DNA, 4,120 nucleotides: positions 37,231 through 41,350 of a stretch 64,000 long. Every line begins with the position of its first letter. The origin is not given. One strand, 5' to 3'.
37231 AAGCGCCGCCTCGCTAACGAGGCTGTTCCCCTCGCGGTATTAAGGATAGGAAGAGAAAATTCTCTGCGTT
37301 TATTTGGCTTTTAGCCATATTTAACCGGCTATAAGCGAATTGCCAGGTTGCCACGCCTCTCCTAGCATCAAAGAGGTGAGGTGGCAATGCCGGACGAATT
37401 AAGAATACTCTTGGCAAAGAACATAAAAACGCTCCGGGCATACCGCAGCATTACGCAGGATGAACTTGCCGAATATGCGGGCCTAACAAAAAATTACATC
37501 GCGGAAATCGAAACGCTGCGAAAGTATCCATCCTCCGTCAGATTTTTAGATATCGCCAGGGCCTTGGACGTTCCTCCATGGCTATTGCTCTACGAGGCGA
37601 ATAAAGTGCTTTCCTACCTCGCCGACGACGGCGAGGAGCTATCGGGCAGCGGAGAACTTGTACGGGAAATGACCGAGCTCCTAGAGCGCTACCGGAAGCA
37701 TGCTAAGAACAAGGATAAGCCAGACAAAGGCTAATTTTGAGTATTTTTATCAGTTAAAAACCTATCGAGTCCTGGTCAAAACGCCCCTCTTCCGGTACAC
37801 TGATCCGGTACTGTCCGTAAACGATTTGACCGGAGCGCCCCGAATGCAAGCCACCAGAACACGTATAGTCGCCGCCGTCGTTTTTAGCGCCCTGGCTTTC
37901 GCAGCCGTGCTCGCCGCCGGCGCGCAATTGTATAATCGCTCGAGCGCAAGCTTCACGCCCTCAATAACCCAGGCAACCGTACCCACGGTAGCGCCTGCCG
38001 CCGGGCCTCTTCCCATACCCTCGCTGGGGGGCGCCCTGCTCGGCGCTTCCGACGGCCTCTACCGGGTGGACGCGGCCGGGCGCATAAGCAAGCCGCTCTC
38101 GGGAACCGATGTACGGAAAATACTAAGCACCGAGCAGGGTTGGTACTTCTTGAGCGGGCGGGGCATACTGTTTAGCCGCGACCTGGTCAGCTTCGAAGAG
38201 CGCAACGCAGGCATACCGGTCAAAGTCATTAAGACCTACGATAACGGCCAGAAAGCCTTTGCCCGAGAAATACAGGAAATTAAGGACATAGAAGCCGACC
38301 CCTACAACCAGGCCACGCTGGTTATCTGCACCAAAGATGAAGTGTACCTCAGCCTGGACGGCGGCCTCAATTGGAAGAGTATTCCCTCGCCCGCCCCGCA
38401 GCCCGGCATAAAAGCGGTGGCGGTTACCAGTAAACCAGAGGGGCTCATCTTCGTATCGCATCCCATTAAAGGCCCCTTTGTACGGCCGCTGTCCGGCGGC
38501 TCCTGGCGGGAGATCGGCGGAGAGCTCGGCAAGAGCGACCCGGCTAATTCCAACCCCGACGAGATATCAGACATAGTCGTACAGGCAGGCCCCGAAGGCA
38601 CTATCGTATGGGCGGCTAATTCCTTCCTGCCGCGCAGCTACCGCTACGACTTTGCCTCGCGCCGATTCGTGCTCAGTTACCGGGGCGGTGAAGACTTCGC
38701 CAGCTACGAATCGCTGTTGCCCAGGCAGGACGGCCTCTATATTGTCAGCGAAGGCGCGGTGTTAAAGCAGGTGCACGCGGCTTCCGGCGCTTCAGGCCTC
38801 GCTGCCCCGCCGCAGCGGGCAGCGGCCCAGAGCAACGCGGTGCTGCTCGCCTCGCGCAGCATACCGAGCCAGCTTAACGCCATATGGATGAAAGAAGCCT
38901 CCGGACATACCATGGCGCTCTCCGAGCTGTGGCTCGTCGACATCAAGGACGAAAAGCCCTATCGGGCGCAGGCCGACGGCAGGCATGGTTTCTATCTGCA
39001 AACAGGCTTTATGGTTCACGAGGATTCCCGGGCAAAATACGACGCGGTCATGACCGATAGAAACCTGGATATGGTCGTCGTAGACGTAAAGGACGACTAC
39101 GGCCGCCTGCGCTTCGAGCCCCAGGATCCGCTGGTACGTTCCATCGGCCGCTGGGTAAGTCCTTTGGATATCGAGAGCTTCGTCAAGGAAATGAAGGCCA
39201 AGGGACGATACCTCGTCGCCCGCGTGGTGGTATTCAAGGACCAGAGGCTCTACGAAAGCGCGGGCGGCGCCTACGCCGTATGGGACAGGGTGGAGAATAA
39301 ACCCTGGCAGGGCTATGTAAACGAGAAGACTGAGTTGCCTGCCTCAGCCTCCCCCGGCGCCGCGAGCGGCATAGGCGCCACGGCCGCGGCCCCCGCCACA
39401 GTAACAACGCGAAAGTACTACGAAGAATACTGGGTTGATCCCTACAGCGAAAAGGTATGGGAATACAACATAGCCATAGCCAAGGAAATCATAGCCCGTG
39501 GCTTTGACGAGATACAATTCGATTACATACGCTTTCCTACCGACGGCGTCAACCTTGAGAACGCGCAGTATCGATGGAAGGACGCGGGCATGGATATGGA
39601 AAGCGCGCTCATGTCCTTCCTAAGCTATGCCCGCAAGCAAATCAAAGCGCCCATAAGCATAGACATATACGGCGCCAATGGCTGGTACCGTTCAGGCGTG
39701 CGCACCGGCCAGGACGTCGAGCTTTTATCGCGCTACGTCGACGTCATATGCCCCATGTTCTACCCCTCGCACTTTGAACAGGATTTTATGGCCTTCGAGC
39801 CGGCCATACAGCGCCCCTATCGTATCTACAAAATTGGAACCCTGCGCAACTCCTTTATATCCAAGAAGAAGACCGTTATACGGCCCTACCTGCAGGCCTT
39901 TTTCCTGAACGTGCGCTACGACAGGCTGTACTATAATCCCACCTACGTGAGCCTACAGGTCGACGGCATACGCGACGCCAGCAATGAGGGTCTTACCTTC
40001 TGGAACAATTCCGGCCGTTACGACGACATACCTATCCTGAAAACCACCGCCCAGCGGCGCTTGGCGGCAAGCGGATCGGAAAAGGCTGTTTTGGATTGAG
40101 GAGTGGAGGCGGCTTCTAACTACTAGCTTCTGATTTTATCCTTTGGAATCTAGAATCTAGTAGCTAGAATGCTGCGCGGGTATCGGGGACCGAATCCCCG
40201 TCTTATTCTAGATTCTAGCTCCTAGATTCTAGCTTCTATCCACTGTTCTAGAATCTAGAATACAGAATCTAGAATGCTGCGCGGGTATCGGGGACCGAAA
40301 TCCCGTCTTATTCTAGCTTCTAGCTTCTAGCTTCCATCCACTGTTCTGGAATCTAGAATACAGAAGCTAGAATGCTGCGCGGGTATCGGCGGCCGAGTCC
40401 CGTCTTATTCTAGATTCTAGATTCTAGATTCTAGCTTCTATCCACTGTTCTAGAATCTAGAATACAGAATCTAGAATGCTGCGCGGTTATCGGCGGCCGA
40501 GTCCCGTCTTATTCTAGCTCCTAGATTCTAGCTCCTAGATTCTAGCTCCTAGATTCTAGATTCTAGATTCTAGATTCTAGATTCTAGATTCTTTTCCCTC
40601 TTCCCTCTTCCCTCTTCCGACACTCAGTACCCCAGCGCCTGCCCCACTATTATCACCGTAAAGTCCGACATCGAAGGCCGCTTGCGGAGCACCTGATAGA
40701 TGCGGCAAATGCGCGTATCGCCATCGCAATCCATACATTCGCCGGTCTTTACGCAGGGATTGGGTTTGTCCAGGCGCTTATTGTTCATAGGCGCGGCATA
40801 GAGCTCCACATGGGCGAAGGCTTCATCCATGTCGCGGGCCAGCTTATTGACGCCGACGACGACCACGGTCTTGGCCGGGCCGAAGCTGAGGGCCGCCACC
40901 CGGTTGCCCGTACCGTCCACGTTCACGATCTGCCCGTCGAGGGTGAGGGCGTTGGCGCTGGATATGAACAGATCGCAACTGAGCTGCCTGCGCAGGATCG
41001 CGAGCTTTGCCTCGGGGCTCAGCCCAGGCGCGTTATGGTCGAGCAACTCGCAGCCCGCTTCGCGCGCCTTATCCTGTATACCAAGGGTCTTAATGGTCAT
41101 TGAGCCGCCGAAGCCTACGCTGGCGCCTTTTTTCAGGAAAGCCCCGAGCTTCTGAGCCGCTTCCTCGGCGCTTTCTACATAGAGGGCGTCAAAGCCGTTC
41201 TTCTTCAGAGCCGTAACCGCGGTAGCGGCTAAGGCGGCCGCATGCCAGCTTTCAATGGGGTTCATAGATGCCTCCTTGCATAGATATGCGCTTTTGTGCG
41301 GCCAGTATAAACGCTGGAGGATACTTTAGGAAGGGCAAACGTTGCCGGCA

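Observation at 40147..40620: Hierarchical CTAG-saturated palindromic repeat array filling a convergent intergenic gap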

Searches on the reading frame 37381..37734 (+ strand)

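Call 7: search_protein_families(library=pfam, proteins=[window:37381-37734:+])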
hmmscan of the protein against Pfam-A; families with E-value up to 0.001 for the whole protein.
window:37381-37734:+ (117 aa): 3 families
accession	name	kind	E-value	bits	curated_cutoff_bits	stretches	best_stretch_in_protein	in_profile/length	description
PF12844.13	HTH_19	-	5e-09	36.4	30.2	1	13-70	2-59/64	Helix-turn-helix domain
PF01381.28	HTH_3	-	5.9e-09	36.3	23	1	15-66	1-52/55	Helix-turn-helix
PF13560.12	HTH_31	-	1.1e-06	29.3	27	1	12-66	3-58/64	Helix-turn-helix domain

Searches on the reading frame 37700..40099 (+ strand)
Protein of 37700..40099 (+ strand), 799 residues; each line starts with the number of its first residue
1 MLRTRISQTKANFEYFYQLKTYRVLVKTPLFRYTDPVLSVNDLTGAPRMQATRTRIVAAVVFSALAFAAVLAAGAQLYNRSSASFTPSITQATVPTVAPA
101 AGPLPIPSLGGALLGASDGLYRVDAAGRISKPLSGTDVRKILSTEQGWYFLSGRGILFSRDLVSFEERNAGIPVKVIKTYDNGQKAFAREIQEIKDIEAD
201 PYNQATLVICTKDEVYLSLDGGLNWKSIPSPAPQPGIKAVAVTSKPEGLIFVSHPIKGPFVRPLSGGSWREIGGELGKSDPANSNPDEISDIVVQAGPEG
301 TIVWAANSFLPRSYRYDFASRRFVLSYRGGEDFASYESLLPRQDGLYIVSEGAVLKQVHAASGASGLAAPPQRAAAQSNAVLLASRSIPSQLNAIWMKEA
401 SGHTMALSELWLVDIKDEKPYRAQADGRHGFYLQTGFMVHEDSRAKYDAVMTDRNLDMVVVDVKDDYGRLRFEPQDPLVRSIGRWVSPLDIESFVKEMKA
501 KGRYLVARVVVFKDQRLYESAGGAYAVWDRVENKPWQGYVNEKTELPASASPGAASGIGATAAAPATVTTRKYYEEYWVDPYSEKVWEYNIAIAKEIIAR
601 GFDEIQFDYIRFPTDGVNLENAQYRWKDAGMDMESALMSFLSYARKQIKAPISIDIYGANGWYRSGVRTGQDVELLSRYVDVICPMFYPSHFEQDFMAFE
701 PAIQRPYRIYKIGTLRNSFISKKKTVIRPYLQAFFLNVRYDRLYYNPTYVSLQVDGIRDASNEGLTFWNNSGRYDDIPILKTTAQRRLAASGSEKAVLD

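Call 7: search_protein_families(library=pfam, proteins=[window:37700-40099:+])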
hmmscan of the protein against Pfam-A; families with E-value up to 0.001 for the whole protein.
window:37700-40099:+ (799 aa): 1 family
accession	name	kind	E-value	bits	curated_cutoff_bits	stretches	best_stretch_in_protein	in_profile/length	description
PF13200.12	DUF4015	-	8.7e-81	271.9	27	1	432-774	3-313/313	Putative glycosyl hydrolase domain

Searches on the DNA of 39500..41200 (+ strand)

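Call 6: search_rna_families(source=window, start=39500, end=41200, threshold=evalue, max_evalue=10)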
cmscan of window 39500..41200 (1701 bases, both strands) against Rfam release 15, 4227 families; matches with E-value up to 10: 21.
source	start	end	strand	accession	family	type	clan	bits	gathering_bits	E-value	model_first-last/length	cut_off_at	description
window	40409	40470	+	RF03463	mir-3036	Gene; miRNA;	-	31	70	0.0039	1-58/58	no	mir-3036 microRNA precursor family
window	40130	40249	+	RF00804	mir-240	Gene; miRNA;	-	27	67.5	0.013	1-99/99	no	mir-240 microRNA precursor family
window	40407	40477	-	RF03722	MIR4378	Gene; miRNA;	-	24.4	90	0.13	1-91/91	no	MIR4378 microRNA precursor family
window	40409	40475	+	RF03491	mir-3146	Gene; miRNA;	-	24.2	96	0.094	1-79/79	no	mir-3146 microRNA precursor family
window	40419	40474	+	RF03198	mir-7385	Gene; miRNA;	-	23.7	69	0.027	1-62/62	no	mir-7385 microRNA precursor family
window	40386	40496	+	RF04211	MIR5185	Gene; miRNA;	-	23.1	101.7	0.14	1-111/111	no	MIR5185 microRNA precursor family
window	40144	40243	-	RF03240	MIR5534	Gene; miRNA;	-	22.4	79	0.28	1-102/102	no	MIR5534 microRNA precursor family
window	40207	40268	+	RF03463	mir-3036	Gene; miRNA;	-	21.7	70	0.9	1-58/58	no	mir-3036 microRNA precursor family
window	40311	40372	-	RF03872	MIR6426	Gene; miRNA;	-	21.5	96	0.34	1-84/84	no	MIR6426 microRNA precursor family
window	40436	40548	+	RF00804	mir-240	Gene; miRNA;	-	20.7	67.5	0.83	1-99/99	no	mir-240 microRNA precursor family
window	40514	40598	+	RF04121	mir-1289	Gene; miRNA;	-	20.6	66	0.54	1-91/91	no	mir-1289 microRNA precursor family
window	40811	40863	-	RF01779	AS1726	Gene;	-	20.4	50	2.4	1-78/78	no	AS1726 sRNA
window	40212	40266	-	RF03463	mir-3036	Gene; miRNA;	-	20.3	70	2.1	1-58/58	no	mir-3036 microRNA precursor family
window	40299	40380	+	RF04211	MIR5185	Gene; miRNA;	-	20.2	101.7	0.75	1-111/111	no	MIR5185 microRNA precursor family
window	40189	40292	+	RF03335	MIR2950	Gene; miRNA;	-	19.5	76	0.68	1-108/108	no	MIR2950 microRNA precursor family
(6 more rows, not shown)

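Call 50: search_dna_similar(query=window:40251-40440:+, collection=plasmids, mode=distant, max_evalue=0.01, max_rows=10)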
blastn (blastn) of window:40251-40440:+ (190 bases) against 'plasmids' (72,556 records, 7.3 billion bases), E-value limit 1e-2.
No match.

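Call 51: search_dna_similar(query=window:40251-40440:+, collection=phages, mode=distant, max_evalue=0.01, max_rows=10)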
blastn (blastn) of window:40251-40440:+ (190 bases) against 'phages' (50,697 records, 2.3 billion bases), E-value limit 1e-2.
No match.
